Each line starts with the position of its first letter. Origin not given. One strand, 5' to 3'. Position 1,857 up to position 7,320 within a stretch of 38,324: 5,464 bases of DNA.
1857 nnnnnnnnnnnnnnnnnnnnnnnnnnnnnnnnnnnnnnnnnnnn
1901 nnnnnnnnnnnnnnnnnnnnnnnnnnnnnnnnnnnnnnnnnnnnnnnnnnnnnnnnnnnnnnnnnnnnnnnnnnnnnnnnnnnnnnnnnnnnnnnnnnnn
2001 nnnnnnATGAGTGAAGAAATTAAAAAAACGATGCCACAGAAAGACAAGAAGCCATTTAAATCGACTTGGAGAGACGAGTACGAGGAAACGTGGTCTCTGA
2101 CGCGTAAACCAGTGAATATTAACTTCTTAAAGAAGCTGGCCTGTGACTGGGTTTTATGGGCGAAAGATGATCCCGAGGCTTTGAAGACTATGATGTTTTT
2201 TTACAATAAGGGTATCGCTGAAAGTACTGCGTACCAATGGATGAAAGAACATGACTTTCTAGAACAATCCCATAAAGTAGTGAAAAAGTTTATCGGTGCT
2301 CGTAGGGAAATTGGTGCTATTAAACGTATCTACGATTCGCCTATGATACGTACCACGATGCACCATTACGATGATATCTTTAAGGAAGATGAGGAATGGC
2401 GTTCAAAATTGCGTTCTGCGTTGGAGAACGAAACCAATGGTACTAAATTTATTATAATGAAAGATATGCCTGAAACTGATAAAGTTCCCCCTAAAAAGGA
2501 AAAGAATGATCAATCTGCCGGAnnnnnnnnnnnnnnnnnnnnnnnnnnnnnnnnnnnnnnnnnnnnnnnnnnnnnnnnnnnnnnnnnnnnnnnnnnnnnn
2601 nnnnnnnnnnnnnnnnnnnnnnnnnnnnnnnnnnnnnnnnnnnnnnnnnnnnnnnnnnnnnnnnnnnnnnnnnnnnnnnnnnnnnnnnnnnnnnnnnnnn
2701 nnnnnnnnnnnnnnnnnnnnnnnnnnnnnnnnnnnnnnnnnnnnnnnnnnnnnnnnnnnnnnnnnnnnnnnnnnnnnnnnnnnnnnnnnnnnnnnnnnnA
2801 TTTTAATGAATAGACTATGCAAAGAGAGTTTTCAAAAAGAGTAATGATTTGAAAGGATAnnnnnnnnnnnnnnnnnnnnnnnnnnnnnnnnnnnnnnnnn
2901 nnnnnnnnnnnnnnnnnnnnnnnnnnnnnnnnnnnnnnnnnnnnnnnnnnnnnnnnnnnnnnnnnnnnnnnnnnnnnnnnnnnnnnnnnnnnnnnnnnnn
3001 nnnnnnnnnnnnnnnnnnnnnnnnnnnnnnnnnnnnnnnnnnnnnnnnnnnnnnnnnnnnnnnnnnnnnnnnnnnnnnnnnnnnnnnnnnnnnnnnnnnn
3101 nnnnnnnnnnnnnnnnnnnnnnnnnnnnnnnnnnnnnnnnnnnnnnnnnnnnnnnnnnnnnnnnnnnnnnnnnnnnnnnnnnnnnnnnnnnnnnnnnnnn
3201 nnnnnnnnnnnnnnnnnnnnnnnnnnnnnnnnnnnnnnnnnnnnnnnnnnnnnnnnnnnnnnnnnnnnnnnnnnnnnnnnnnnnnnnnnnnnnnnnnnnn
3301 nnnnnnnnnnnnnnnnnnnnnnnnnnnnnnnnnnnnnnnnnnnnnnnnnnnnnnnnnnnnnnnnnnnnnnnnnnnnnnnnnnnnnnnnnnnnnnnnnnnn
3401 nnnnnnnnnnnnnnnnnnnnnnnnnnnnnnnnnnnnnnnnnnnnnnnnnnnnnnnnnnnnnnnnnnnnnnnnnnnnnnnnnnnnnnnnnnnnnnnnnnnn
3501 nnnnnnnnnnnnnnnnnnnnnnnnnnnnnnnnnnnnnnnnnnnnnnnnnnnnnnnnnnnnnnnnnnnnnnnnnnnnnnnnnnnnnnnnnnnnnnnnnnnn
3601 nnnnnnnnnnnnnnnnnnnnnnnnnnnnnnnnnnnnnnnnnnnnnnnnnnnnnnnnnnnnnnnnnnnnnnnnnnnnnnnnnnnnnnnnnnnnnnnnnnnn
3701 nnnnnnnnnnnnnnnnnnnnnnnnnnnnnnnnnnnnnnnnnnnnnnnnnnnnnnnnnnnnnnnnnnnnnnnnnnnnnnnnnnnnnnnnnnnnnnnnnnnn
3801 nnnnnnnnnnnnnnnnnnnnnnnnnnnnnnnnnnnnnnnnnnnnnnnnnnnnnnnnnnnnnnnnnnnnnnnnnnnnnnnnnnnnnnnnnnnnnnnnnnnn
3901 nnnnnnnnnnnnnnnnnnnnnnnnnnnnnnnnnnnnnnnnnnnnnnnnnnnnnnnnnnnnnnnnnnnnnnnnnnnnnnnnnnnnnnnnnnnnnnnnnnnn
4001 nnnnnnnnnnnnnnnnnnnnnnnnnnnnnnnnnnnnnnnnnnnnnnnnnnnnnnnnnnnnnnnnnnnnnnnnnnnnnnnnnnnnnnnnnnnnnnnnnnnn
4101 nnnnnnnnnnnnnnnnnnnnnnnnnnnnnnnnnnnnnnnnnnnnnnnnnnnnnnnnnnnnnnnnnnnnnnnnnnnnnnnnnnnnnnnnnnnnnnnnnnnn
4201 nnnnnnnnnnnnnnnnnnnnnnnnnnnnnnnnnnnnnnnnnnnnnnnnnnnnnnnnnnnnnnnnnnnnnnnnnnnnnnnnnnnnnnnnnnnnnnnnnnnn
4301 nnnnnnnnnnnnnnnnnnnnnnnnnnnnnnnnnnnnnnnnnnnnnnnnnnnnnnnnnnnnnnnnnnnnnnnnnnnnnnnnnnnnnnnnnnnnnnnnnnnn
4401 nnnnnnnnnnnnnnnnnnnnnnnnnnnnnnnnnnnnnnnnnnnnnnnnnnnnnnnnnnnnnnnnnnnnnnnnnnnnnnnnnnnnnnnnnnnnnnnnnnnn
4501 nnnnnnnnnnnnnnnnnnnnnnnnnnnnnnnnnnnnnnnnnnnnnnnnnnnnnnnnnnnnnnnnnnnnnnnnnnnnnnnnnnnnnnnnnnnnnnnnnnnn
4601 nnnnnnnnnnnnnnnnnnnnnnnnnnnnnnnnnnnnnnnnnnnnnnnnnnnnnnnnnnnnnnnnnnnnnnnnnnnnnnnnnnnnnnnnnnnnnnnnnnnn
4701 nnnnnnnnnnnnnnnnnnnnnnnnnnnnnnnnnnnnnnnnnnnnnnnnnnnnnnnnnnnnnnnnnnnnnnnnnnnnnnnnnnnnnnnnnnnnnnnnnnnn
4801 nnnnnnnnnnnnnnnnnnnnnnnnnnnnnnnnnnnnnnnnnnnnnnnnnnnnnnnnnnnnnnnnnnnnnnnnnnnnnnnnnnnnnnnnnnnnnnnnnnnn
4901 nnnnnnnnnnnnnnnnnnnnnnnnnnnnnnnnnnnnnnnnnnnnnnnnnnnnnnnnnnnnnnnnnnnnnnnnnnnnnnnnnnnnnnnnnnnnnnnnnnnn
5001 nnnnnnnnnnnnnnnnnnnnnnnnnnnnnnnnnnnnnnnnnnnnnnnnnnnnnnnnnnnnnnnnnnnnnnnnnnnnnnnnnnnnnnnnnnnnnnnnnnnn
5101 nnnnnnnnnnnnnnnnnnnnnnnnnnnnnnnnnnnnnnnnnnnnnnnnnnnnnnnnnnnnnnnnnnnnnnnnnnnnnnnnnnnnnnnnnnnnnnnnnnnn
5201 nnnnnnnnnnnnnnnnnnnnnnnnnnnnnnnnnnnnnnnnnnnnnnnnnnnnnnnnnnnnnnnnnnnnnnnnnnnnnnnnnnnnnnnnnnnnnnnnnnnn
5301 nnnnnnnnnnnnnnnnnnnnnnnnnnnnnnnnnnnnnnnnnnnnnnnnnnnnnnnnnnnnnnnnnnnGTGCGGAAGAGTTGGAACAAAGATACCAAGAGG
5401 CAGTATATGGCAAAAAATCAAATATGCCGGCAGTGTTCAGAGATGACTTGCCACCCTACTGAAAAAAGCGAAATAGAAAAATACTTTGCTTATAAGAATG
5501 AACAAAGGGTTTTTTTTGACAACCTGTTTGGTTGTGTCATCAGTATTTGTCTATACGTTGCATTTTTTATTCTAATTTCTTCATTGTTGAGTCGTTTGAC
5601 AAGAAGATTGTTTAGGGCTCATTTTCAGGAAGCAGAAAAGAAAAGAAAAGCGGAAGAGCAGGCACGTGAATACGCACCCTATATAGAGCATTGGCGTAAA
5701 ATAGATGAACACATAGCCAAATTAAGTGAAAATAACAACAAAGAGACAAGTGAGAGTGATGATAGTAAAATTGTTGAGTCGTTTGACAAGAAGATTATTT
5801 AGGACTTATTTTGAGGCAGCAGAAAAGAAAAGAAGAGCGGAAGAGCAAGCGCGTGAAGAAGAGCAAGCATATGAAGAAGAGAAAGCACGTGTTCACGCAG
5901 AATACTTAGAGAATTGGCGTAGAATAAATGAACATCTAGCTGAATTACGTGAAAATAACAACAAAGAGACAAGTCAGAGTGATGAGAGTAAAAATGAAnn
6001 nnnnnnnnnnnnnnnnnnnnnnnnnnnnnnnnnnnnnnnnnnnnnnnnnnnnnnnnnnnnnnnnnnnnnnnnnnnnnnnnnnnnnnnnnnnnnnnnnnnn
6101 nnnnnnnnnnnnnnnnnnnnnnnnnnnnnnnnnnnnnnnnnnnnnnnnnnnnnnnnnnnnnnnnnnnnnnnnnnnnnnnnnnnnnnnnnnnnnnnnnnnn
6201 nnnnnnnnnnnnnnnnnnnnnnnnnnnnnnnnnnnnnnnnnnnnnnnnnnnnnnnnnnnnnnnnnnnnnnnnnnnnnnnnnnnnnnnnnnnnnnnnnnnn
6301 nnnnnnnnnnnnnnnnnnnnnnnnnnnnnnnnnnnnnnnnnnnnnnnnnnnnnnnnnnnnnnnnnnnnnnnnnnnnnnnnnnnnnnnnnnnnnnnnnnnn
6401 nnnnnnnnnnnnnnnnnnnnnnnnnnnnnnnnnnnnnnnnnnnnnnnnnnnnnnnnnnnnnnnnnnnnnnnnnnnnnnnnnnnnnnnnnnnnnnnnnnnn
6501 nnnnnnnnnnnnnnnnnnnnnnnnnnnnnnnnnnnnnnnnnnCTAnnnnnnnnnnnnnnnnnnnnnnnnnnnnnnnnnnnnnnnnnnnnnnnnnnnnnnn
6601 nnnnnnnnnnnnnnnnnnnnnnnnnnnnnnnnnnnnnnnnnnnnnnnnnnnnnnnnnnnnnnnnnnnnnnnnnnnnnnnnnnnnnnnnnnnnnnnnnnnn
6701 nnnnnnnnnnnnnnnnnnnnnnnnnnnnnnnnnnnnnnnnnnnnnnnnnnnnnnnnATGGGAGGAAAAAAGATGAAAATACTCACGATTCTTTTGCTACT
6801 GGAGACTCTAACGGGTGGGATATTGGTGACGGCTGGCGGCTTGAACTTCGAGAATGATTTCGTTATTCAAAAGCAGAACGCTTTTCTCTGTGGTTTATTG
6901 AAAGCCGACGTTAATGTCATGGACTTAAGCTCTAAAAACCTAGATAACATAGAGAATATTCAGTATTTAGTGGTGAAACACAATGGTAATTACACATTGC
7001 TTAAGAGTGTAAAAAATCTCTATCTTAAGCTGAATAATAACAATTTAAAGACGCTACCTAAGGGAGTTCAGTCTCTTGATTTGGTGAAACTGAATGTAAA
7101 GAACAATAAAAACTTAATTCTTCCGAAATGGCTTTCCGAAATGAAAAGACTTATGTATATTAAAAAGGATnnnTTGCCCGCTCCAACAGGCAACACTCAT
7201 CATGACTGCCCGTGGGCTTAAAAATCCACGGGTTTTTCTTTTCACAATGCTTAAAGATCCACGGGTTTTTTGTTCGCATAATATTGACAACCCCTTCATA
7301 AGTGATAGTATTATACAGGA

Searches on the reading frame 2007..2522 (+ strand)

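Call 66: search_protein_families(library=phrogs, proteins=[window:2007-2522:+], max_evalue=0.01)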
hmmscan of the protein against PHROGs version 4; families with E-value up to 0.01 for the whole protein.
window:2007-2522:+ (172 aa): 1 family
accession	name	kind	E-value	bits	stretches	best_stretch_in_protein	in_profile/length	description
phrog_24579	-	head and packaging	0.001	20.1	1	67-102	40-75/126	terminase small subunit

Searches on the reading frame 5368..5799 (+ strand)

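Call 36: search_protein_families(library=pfam, proteins=[window:5368-5799:+], max_evalue=0.1)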
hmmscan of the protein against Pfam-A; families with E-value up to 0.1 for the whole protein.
window:5368-5799:+ (144 aa): 2 families
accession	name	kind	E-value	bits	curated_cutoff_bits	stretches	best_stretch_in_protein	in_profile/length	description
PF18207.7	LIFR_N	-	0.026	15.2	24.1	1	4-37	16-49/79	Leukemia inhibitory factor receptor N-terminal domain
PF07543.17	PGA2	-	0.054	14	24.2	1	58-129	17-74/135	Protein trafficking PGA2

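Call 67: search_protein_families(library=phrogs, proteins=[window:5407-5799:+], max_evalue=0.01)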
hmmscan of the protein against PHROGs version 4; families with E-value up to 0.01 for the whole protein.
window:5407-5799:+ (131 aa): 0 families

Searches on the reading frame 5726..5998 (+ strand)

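Call 36: search_protein_families(library=pfam, proteins=[window:5726-5998:+], max_evalue=0.1)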
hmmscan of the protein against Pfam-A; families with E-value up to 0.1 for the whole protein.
window:5726-5998:+ (91 aa): 2 families
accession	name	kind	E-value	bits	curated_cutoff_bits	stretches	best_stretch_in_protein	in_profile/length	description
PF05119.17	Terminase_4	-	0.021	15.6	24.7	1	15-63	16-66/98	Phage terminase, small subunit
PF21693.2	SWT1_3rd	-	0.091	13.3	27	0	15-85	43-112/117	Transcriptional protein SWT1, C-terminal domain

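Call 67: search_protein_families(library=phrogs, proteins=[window:5759-5998:+], max_evalue=0.01)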
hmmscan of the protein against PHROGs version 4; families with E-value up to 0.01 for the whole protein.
window:5759-5998:+ (80 aa): 0 families

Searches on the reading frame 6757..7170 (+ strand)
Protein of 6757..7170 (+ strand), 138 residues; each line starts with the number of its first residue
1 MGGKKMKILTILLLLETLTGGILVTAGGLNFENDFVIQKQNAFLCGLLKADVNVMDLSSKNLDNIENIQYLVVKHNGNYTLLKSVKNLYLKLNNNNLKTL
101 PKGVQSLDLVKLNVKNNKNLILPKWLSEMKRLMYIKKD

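Call 4: search_protein_families(library=pfam, proteins=[window:6757-7170:+], max_evalue=1)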
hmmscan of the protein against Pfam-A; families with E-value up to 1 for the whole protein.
window:6757-7170:+ (138 aa): 2 families
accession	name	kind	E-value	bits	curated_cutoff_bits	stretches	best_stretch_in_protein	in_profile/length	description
PF23598.1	LRR_14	-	0.0035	16.6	40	1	66-135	33-98/353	Leucine-rich repeat region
PF00560.39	LRR_1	-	0.073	13.7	20.6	0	89-107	4-23/23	Leucine Rich Repeat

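Call 5: search_protein_families(library=phrogs, proteins=[window:6757-7170:+], max_evalue=1)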
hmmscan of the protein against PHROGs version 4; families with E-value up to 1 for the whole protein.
window:6757-7170:+ (138 aa): 2 families
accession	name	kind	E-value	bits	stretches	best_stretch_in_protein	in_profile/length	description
phrog_26643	-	unknown function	0.07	14.3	1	67-85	21-39/82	-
phrog_23270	-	unknown function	0.16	12.9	1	16-66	45-94/154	-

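Call 87: search_protein_families(library=padloc, proteins=[window:6772-7170:+], max_evalue=0.1)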
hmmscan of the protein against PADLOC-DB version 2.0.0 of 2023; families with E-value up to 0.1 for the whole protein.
window:6772-7170:+ (133 aa): 0 families
